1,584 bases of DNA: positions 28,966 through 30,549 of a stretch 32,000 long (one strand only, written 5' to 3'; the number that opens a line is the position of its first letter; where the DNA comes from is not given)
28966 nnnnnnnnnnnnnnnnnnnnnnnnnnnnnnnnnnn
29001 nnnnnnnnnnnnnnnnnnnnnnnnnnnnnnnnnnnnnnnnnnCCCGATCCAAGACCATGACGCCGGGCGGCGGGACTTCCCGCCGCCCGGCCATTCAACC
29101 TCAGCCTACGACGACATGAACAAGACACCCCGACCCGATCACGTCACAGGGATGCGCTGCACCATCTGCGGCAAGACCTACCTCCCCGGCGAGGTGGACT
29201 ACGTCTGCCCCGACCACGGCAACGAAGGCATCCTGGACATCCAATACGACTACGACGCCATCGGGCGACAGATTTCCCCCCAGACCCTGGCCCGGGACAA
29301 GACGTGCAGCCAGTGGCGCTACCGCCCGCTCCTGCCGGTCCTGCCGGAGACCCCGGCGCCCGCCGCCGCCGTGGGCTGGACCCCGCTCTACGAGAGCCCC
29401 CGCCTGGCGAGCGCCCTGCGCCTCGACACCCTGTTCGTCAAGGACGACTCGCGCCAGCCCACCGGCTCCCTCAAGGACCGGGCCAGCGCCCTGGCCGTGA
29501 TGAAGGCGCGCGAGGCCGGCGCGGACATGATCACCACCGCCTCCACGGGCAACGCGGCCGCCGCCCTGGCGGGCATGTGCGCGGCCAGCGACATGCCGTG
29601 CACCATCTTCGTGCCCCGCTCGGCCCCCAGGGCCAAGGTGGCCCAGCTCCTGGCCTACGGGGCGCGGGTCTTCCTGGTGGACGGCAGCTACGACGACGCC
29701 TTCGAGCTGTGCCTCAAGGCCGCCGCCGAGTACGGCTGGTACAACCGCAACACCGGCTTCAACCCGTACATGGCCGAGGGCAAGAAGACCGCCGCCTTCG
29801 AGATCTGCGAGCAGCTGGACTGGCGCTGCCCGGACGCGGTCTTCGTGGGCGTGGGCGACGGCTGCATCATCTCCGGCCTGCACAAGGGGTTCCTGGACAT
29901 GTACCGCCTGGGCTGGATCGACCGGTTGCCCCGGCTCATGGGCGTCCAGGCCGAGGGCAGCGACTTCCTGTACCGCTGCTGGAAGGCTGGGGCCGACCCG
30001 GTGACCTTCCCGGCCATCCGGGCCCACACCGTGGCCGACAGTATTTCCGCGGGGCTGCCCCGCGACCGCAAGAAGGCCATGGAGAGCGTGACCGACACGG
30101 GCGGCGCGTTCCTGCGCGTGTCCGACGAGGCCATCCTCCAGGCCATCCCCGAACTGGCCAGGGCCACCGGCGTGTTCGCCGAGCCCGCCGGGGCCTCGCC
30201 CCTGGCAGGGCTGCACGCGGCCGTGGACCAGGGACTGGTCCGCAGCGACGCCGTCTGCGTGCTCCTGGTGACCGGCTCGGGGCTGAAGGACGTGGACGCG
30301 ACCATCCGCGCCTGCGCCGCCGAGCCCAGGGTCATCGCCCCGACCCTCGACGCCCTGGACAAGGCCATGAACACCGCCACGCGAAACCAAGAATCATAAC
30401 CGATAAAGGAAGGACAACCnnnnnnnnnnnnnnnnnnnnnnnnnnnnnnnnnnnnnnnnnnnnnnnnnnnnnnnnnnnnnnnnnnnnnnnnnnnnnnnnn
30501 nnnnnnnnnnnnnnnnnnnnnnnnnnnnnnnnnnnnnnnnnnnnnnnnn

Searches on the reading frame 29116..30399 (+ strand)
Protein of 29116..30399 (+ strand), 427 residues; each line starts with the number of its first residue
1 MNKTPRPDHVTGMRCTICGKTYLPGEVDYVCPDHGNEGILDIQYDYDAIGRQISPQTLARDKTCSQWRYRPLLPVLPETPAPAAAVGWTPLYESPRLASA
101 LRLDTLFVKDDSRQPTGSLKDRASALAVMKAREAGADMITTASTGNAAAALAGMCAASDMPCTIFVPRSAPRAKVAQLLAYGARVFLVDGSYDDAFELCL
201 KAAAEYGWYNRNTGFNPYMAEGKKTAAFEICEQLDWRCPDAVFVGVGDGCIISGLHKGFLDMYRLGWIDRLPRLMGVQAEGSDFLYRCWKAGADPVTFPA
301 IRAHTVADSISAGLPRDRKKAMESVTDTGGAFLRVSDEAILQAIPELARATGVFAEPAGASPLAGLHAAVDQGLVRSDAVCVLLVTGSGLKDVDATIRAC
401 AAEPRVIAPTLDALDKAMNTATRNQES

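Call 9: search_protein_families(library=pfam, proteins=[window:29116-30399:+])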
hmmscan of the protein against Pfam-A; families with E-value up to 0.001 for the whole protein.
window:29116-30399:+ (427 aa): 1 family
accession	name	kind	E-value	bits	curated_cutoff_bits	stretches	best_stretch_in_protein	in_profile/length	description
PF00291.31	PALP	-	4.2e-80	269.7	35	1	85-387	4-295/295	Pyridoxal-phosphate dependent enzyme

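Call 10: search_protein_families(library=ncbifam, proteins=[window:29116-30399:+])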
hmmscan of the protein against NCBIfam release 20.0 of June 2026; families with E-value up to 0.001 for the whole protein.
window:29116-30399:+ (427 aa): 42 families (the best 25 are shown)
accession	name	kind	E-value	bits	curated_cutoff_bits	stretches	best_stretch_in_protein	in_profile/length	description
NF006050.0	PRK08197.1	equivalog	5.8e-86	288.8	303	1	8-395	4-387/406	threonine synthase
TIGR00260.1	thrC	equivalog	1.2e-58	199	167.1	1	67-394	2-340/340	threonine synthase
NF004170.0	PRK05638.1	equivalog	3.4e-58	197.2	421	1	13-393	2-359/442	threonine synthase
NF004996.0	PRK06381.1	equivalog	2.8e-50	171.2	266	1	87-387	14-316/319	threonine synthase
NF006205.0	PRK08329.1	equivalog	2.2e-46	158.5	358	1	13-391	2-345/347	threonine synthase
NF005035.0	PRK06450.1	equivalog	2e-44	151.8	301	1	102-391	63-336/338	threonine synthase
NF006094.0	PRK08246.1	subfamily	1.7e-33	116.4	331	1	86-385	21-300/310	serine/threonine dehydratase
NF006390.0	PRK08639.1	equivalog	2.4e-28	99.2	421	1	86-387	23-312/418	threonine ammonia-lyase IlvA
TIGR01127.1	ilvA_1Cterm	equivalog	1.9e-26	92.9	378.75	1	89-371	1-271/380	threonine ammonia-lyase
NF005680.0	PRK07476.1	equivalog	3.2e-26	92.1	413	1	85-391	20-312/326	hydroxyectoine utilization dehydratase EutB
NF005292.0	PRK06815.1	equivalog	7.5e-24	84.4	371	1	85-372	18-293/320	threonine/serine dehydratase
TIGR03844.1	cysteate_syn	equivalog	4.7e-23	81.6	324.9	1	13-404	3-394/398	cysteate synthase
NF009130.0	PRK12483.1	subfamily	2.5e-22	79.2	801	1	89-380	38-317/521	threonine ammonia-lyase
TIGR02079.1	THD1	equivalog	1.3e-21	76.9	440.55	1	87-383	15-302/410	threonine ammonia-lyase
TIGR01124.1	ilvA_2Cterm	equivalog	1.3e-21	76.8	411.3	1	88-383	17-300/499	threonine ammonia-lyase, biosynthetic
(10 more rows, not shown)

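Call 46: search_solved_structures(query=window:29116-30399:+, max_evalue=1e-10)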
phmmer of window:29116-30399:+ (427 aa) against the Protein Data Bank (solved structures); distinct sequences matched with E-value up to 1e-10: 19.
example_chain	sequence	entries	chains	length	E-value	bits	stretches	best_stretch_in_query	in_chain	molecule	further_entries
2zsj_A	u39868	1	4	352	8.4e-60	206.1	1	68-417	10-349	Threonine synthase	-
6cgq_A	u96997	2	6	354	2e-57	198.3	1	68-412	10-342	Threonine synthase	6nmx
2d1f_A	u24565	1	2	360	8.5e-55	189.6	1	69-401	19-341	Threonine synthase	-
1uim_A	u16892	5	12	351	6e-48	167.1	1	68-414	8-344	Threonine Synthase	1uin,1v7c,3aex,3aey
1e5x_A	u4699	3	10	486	2.1e-34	122.4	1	71-396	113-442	THREONINE SYNTHASE | THREONINE SYNTHASE 1, CHLOROPLASTIC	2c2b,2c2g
4h27_A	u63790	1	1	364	1.8e-17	66.7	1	89-374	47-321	L-serine dehydratase/L-threonine deaminase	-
1pwe_A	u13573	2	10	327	2.1e-17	66.4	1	89-370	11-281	L-serine dehydratase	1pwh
8zkv_A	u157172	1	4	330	4.7e-17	65.3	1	85-384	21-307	L-threonine dehydratase biosynthetic IlvA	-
43cq_A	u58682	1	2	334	4.9e-17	65.2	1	85-384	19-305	L-threonine dehydratase biosynthetic IlvA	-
1p5j_A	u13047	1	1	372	1.9e-16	63.3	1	89-374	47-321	L-serine dehydratase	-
8y1j_A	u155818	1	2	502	6e-16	61.7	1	89-377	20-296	L-threonine dehydratase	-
1tdj_A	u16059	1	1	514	1.3e-15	60.6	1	85-383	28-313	BIOSYNTHETIC THREONINE DEAMINASE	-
9d2q_A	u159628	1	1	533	1.4e-15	60.4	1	85-383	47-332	L-threonine dehydratase biosynthetic IlvA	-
5cvc_A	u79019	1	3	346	4.2e-14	55.6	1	86-369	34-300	Serine racemase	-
2rkb_A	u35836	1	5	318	1.5e-13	53.7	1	89-370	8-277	Serine dehydratase-like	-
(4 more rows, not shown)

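Call 85: find_encoding_contigs(protein=P0269, flank=6000, max_places=2)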
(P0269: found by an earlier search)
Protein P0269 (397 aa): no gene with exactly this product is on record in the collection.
